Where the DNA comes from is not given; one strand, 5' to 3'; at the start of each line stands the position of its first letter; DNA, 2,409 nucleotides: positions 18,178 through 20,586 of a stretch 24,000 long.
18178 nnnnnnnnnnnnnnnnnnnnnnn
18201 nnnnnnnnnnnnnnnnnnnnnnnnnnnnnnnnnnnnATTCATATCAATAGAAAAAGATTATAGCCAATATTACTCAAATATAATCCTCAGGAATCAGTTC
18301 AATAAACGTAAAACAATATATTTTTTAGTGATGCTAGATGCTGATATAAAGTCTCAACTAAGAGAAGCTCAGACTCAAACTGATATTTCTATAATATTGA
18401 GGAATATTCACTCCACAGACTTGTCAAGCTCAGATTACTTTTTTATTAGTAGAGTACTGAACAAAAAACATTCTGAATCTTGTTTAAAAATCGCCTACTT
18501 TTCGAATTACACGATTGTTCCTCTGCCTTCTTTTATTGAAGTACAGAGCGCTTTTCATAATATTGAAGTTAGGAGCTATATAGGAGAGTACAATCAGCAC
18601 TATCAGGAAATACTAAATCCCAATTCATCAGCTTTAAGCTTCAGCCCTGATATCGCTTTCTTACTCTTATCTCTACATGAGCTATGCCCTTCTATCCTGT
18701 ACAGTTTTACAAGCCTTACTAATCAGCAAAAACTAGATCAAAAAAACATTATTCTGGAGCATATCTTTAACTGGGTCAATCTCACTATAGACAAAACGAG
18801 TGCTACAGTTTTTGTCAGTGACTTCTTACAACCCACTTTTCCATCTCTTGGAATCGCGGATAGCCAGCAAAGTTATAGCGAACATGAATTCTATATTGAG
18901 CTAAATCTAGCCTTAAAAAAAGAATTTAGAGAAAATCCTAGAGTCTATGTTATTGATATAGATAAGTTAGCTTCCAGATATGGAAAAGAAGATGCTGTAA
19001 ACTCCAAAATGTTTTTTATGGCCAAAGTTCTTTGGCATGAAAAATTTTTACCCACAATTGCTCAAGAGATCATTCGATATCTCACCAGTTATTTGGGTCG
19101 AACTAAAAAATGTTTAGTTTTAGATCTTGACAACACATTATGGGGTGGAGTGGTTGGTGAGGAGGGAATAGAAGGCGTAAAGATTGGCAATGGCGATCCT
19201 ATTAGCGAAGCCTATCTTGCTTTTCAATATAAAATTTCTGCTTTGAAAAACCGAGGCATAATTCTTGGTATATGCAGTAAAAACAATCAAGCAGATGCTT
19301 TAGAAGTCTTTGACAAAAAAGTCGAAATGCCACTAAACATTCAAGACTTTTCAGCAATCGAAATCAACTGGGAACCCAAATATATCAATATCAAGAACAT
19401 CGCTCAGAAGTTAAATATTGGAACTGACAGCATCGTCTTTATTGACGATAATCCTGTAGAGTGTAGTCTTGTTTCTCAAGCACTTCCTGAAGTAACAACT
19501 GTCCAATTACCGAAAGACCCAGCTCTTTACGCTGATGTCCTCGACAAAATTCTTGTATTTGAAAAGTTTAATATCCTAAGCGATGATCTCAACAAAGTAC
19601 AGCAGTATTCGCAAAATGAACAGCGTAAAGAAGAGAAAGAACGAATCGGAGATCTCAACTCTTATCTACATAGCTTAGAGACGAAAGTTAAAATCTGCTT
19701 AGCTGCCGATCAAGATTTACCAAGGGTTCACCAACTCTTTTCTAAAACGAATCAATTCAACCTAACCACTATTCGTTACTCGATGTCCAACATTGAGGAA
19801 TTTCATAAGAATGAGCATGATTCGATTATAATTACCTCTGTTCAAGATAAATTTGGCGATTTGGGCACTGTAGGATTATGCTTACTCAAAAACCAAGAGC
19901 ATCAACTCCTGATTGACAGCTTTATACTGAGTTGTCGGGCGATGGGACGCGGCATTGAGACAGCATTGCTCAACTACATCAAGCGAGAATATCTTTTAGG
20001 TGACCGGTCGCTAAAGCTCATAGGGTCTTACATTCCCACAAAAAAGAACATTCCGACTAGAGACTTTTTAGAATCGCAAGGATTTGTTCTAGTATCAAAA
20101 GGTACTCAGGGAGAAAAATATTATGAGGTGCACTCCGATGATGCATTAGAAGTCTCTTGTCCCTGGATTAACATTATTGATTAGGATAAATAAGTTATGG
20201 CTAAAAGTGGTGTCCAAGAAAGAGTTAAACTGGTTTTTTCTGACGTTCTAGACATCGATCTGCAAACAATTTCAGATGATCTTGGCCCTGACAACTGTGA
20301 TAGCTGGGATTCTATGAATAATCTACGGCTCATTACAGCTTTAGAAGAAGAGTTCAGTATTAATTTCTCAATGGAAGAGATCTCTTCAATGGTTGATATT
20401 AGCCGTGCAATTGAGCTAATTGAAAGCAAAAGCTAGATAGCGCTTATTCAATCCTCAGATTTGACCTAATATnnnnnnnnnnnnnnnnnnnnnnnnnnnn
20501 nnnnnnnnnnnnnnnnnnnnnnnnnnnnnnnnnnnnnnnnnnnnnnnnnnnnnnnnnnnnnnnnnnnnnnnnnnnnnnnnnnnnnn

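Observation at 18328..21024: FkbH-like enzyme, dedicated ACP and hexapeptide acyltransferase with no PKS in sight: candidate ACP-tethered acyl donor for glycan decoration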

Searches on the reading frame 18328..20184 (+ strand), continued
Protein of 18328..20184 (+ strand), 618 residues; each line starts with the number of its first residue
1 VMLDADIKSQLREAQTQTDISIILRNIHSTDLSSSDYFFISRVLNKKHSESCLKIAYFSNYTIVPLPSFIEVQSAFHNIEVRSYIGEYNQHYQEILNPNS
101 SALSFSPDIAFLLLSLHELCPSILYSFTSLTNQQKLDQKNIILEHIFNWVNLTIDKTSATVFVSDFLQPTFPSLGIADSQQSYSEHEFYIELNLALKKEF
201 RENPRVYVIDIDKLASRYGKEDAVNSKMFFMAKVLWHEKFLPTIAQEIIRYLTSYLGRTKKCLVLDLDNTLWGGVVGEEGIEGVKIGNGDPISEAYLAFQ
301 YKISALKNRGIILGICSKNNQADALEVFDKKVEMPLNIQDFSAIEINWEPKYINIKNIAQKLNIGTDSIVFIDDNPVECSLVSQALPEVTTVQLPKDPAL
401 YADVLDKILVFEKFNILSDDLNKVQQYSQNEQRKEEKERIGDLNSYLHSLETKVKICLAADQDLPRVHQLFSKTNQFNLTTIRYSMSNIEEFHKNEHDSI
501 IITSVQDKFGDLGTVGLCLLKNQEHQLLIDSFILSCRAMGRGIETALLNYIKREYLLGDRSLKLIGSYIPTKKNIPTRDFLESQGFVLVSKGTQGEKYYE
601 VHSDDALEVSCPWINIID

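Call 76: fold_search(model_id=the predicted structure, library=pdb)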
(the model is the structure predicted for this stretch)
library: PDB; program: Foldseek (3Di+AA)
matches with E <= 10: 1384; with E <= 0.001: 58
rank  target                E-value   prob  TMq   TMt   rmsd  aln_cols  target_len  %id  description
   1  3slr                  5.7e-29  1.00  0.54  0.85   3.6       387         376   31  Crystal structure of N-terminal part of the protein BF1531 from Bacteroides fragilis containing phosphatase domain compl (released 2011-07-20)
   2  3eo4_C                4.1e-06  1.00  0.20  0.66   4.3       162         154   18  The crystal structure of a domain from Methanocaldococcus jannaschii DSM 2661 (released 2008-10-14)
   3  3eo4_A                5.1e-06  1.00  0.20  0.66   4.2       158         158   18  The crystal structure of a domain from Methanocaldococcus jannaschii DSM 2661 (released 2008-10-14)
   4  3eo4_D                6.3e-06  1.00  0.20  0.64   4.2       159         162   19  The crystal structure of a domain from Methanocaldococcus jannaschii DSM 2661 (released 2008-10-14)
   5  3eo4_B                8.3e-06  1.00  0.20  0.68   4.2       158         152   18  The crystal structure of a domain from Methanocaldococcus jannaschii DSM 2661 (released 2008-10-14)
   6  9mto_A                1.4e-05  1.00  0.19  0.69   4.0       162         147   15  Crystal structure of acetyltransferase CBU0801 from Coxiella burnetii (released 2025-01-22)
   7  9it0_A                1.5e-05  0.96  0.18  0.13  24.0       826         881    8  Liganded-state E.coli PatZ (released 2025-06-04)
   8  9mto_B                1.6e-05  1.00  0.18  0.68   4.4       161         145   15  Crystal structure of acetyltransferase CBU0801 from Coxiella burnetii (released 2025-01-22)
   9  1u7p_A                2.1e-05  1.00  0.17  0.58   6.9       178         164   18  X-ray Crystal Structure of the Hypothetical Phosphotyrosine Phosphatase MDP-1 of the Haloacid Dehalogenase Superfamily (released 2004-10-19)
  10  2qir                  3.7e-05  1.00  0.20  0.61   4.3       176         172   15  Crystal structure of aminoglycoside acetyltransferase AAC(6')-Ib in complex whith coenzyme A and kanamycin (released 2008-04-08)
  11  5isv_A                4.6e-05  1.00  0.20  0.70   4.2       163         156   12  Crystal structure of the ribosomal-protein-S18-alanine N-acetyltransferase from Escherichia coli (released 2016-04-13)
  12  5isv_B                5.5e-05  1.00  0.20  0.70   4.3       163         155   12  Crystal structure of the ribosomal-protein-S18-alanine N-acetyltransferase from Escherichia coli (released 2016-04-13)
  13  2prb                  6.1e-05  1.00  0.19  0.57   4.7       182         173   15  crystal structure of aminoglycoside acetyltransferase AAC(6')-Ib in complex whith coenzyme A (released 2008-04-08)
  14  5wph_D                6.1e-05  1.00  0.19  0.55   6.7       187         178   14  Crystal structure of ArsN, N-acetyltransferase with substrate AST from Pseudomonas putida KT2440 (released 2018-10-10)
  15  2wm8                  6.8e-05  1.00  0.19  0.60   5.6       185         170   18  Crystal structure of human magnesium-dependent phosphatase 1 of the haloacid dehalogenase superfamily (MGC5987) (released 2009-07-28)
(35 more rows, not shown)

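Call 78: search_protein_families(library=pfam, proteins=[L010:2651-4009:+, L022:12017-13147:+, L071:11778-13139:+, L045:11993-12865:+, L047:7690-8466:+, L044:2456-3229:+, L034:2651-4453:+, L016:11992-13110:+, L083:11910-13046:+, L063:12301-14052:+], max_evalue=0.01)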
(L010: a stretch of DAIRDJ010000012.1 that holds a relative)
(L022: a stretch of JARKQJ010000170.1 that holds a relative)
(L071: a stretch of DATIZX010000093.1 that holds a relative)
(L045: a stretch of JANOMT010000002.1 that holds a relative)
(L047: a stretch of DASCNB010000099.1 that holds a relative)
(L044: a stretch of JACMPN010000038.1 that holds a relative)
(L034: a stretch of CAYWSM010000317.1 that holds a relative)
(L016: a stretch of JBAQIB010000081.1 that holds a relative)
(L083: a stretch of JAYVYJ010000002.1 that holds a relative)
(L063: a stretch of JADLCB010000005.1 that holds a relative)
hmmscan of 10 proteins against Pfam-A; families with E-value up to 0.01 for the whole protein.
L010:2651-4009:+ (452 aa): 0 families

L022:12017-13147:+ (376 aa): 2 families
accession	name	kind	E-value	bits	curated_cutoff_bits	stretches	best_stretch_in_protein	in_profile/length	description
PF13527.13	Acetyltransf_9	-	8.7e-07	29.4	25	1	6-105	3-94/127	Acetyltransferase (GNAT) domain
PF00583.31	Acetyltransf_1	-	4.2e-05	24.3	20.7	1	45-105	24-81/116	Acetyltransferase (GNAT) family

L071:11778-13139:+ (453 aa): 3 families
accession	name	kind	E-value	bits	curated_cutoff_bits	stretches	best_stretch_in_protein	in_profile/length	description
PF13527.13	Acetyltransf_9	-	4.9e-08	33.5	25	1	98-199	6-100/127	Acetyltransferase (GNAT) domain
PF00583.31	Acetyltransf_1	-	1e-06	29.5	20.7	1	106-220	5-115/116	Acetyltransferase (GNAT) family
PF00550.31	PP-binding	-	1.6e-06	28.7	20.8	1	14-77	1-63/67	Phosphopantetheine attachment site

L045:11993-12865:+ (290 aa): 0 families

L047:7690-8466:+ (258 aa): 1 family
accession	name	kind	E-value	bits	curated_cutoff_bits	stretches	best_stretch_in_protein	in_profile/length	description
PF02585.22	PIG-L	-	2.4e-27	96.4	28.2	1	48-166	1-126/129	GlcNAc-PI de-N-acetylase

L044:2456-3229:+ (257 aa): 2 families
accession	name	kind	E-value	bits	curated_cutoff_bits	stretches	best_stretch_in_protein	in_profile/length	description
PF05711.17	TylF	-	5.4e-07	29.5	23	1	70-220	90-230/264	Macrocin-O-methyltransferase (TylF)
PF13578.12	Methyltransf_24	-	2.1e-06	29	26.3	1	76-218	1-104/105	Methyltransferase domain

L034:2651-4453:+ (600 aa): 0 families

L016:11992-13110:+ (372 aa): 0 families

L083:11910-13046:+ (378 aa): 0 families

L063:12301-14052:+ (583 aa): 1 family
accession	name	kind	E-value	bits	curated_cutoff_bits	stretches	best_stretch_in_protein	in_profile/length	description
PF23500.1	DUF7133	-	0.0077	16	27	0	86-118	10-44/385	Domain of unknown function (DUF7133)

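Call 82: search_protein_families(library=pfam, proteins=[L019:11916-13070:+, L068:988-2400:+, L009:9178-9969:+, L052:1903-5157:+, L010:2651-4009:+, L086:12779-14857:+, L034:2651-4453:+], max_evalue=0.01)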
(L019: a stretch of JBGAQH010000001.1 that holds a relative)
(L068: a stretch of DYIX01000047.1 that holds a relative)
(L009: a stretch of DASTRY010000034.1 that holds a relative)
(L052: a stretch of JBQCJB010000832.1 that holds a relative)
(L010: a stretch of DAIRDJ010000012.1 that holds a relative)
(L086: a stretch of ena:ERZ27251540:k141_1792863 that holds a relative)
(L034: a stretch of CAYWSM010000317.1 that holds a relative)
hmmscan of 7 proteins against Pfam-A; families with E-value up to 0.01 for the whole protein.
L019:11916-13070:+ (384 aa): 1 family
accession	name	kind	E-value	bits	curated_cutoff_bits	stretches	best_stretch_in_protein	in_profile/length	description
PF00550.31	PP-binding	-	5.1e-05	23.9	20.8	1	314-379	3-67/67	Phosphopantetheine attachment site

L068:988-2400:+ (470 aa): 1 family
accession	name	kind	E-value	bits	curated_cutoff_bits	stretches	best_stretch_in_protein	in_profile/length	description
PF00550.31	PP-binding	-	0.00014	22.5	20.8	1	396-462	2-67/67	Phosphopantetheine attachment site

L009:9178-9969:+ (263 aa): 4 families
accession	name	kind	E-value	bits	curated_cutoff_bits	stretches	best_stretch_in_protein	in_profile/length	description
PF00132.30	Hexapep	-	1.6e-11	43.8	27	1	209-243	2-36/36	Bacterial transferase hexapeptide (six repeats)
PF14602.12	Hexapep_2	-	1e-10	41.5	27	2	150-184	2-32/34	Hexapeptide repeat of succinyl-transferase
PF25084.1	LbH_EIF2B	-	4.3e-07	30.3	54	1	88-147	42-97/105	EIF2B subunit epsilon LbH domain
PF21711.3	DCTN5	-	0.0069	16.5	40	0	107-145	87-124/182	Dynactin subunit 5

L052:1903-5157:+ (1084 aa): 5 families
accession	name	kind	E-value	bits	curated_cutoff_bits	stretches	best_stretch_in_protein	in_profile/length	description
PF00583.31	Acetyltransf_1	-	3.2e-11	43.9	20.7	1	754-848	25-116/116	Acetyltransferase (GNAT) family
PF13508.13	Acetyltransf_7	-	3.5e-06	27.7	27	1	774-849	10-83/84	Acetyltransferase (GNAT) domain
PF13527.13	Acetyltransf_9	-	0.00016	22.1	25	1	741-848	21-124/127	Acetyltransferase (GNAT) domain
PF21211.3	FkbH_N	-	0.00019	21.8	27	1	81-242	27-180/192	FkbH, N-terminal domain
PF00550.31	PP-binding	-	0.00048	20.8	20.8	1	641-706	1-65/67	Phosphopantetheine attachment site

L010:2651-4009:+ (452 aa): 0 families

L086:12779-14857:+ (692 aa): 0 families

L034:2651-4453:+ (600 aa): 0 families

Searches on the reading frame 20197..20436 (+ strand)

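Call 5: search_protein_families(library=pfam, proteins=[window:20197-20436:+], max_evalue=0.01)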
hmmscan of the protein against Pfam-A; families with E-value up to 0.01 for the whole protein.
window:20197-20436:+ (79 aa): 1 family
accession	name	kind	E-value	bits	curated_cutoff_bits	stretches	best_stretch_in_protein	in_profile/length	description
PF00550.31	PP-binding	-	0.0027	18.4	20.8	1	9-62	2-54/67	Phosphopantetheine attachment site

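Call 6: search_protein_families(library=ncbifam, proteins=[window:20197-20436:+], max_evalue=0.01)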
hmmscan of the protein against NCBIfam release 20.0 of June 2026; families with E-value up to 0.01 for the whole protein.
window:20197-20436:+ (79 aa): 6 families
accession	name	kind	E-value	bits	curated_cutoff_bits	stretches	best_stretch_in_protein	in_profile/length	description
NF002148.0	PRK00982.1-2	subfamily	2.8e-07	30.3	71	1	5-78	4-77/79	acyl carrier protein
NF002149.0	PRK00982.1-3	equivalog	5.9e-07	29.3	106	1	5-78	3-76/78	acyl carrier protein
TIGR00517.1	acyl_carrier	equivalog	1.5e-06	28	70.45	1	5-78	3-76/77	acyl carrier protein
NF002151.0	PRK00982.1-5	equivalog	2.4e-06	27.6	92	1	4-78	2-76/78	acyl carrier protein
NF002150.0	PRK00982.1-4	subfamily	6.8e-06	26.2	66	1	1-78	1-78/80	acyl carrier protein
NF006031.0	PRK08172.1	equivalog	0.0059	17.2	76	1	6-71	5-73/82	acyl carrier protein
